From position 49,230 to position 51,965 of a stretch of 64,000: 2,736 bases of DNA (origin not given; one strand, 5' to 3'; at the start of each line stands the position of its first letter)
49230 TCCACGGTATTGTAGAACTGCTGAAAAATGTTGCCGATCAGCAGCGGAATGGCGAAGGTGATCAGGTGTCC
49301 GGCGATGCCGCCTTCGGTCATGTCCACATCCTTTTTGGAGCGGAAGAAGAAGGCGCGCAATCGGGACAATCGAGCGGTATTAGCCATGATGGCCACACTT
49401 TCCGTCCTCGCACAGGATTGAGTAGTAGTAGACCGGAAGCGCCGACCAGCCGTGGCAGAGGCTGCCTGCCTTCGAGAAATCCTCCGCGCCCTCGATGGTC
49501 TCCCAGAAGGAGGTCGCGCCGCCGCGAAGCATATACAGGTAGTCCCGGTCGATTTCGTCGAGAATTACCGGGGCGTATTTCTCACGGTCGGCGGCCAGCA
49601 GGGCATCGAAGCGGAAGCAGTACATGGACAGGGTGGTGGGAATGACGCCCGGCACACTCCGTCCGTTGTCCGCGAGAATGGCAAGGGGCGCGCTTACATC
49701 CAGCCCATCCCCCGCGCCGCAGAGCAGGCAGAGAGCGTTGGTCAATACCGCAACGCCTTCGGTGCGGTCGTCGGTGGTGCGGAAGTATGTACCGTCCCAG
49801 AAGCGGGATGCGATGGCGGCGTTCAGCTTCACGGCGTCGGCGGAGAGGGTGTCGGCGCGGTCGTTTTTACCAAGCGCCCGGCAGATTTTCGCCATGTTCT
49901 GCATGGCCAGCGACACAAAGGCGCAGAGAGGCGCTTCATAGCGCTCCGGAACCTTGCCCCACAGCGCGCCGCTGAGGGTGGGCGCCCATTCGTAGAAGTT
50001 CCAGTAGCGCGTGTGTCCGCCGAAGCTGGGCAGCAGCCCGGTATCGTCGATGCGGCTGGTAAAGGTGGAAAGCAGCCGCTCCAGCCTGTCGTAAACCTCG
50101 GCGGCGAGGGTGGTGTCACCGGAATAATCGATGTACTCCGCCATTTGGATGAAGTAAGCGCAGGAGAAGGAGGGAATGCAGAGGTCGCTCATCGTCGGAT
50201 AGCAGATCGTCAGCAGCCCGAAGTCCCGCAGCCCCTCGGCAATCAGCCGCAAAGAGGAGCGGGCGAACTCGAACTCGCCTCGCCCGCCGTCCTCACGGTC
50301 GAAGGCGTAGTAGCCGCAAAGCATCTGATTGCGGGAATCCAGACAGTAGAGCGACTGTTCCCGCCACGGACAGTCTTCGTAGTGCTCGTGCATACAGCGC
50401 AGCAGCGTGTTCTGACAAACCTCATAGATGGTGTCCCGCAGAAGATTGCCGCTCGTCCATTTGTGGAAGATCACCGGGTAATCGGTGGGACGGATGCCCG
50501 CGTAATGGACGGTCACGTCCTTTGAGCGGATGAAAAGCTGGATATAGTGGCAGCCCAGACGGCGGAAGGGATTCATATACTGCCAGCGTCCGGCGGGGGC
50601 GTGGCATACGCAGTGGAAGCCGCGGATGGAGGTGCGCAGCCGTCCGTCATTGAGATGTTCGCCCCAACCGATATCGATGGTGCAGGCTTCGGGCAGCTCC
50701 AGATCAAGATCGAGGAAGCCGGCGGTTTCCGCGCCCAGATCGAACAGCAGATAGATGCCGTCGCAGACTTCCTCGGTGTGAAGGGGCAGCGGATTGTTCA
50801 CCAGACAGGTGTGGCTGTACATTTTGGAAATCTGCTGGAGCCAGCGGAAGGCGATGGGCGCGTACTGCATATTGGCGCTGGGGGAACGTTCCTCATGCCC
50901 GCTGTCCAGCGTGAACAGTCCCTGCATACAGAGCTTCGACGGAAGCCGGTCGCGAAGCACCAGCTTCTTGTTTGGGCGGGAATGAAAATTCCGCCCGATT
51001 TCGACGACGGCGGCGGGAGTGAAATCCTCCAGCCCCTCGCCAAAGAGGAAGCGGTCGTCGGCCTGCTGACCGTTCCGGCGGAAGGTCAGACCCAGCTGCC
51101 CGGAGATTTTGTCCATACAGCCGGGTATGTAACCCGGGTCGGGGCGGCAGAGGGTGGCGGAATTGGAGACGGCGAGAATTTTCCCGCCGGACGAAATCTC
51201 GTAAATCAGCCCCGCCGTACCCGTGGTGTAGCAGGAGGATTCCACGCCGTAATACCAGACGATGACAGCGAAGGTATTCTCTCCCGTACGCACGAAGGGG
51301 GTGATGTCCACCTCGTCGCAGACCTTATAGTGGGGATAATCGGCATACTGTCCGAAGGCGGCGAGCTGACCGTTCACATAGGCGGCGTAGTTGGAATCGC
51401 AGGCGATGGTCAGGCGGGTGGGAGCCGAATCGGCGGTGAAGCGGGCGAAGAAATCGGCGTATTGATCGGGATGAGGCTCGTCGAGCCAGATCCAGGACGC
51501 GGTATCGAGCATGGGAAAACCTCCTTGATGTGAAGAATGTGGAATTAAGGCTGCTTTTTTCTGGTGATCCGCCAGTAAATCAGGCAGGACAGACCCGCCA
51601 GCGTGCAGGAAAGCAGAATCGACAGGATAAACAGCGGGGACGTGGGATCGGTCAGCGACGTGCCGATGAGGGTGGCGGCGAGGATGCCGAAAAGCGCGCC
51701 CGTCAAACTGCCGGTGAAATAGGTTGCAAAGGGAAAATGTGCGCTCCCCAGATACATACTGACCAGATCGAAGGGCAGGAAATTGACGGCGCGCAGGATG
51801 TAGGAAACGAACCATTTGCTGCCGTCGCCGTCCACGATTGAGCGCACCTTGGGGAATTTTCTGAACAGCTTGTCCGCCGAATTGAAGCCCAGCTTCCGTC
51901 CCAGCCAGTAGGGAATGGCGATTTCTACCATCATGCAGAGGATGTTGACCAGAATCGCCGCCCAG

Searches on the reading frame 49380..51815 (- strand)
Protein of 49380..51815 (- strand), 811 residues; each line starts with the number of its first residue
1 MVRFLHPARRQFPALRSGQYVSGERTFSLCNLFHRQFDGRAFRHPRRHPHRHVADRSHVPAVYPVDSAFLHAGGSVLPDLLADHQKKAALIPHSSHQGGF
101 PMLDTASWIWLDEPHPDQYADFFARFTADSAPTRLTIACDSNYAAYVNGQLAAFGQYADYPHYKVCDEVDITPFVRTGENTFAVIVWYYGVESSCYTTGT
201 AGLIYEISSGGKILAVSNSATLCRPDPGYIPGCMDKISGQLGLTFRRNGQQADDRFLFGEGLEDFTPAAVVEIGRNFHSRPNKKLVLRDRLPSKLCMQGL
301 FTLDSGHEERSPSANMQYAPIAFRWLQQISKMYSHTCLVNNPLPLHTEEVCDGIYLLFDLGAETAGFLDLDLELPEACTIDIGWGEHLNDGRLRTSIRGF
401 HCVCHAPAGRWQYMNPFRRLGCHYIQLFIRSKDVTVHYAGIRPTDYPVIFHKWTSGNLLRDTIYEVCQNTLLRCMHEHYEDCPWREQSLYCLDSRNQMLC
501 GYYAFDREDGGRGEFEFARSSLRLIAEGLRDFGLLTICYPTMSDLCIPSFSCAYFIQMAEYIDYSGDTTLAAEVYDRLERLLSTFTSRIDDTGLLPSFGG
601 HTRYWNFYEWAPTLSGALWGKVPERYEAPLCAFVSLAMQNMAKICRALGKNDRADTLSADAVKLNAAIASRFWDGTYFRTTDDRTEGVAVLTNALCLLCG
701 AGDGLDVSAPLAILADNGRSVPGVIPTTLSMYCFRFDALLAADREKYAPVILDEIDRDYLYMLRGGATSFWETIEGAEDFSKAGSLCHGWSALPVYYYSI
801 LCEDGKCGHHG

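Call 95: search_protein_families(library=pfam, proteins=[window:49380-51815:-], max_evalue=0.0001)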
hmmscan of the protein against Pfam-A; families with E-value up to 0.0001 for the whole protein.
window:49380-51815:- (811 aa): 1 family
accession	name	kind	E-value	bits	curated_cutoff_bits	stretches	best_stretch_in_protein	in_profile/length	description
PF17389.8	Bac_rhamnosid6H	-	2e-18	67.3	24.5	1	461-796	14-333/339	Bacterial alpha-L-rhamnosidase 6 hairpin glycosidase domain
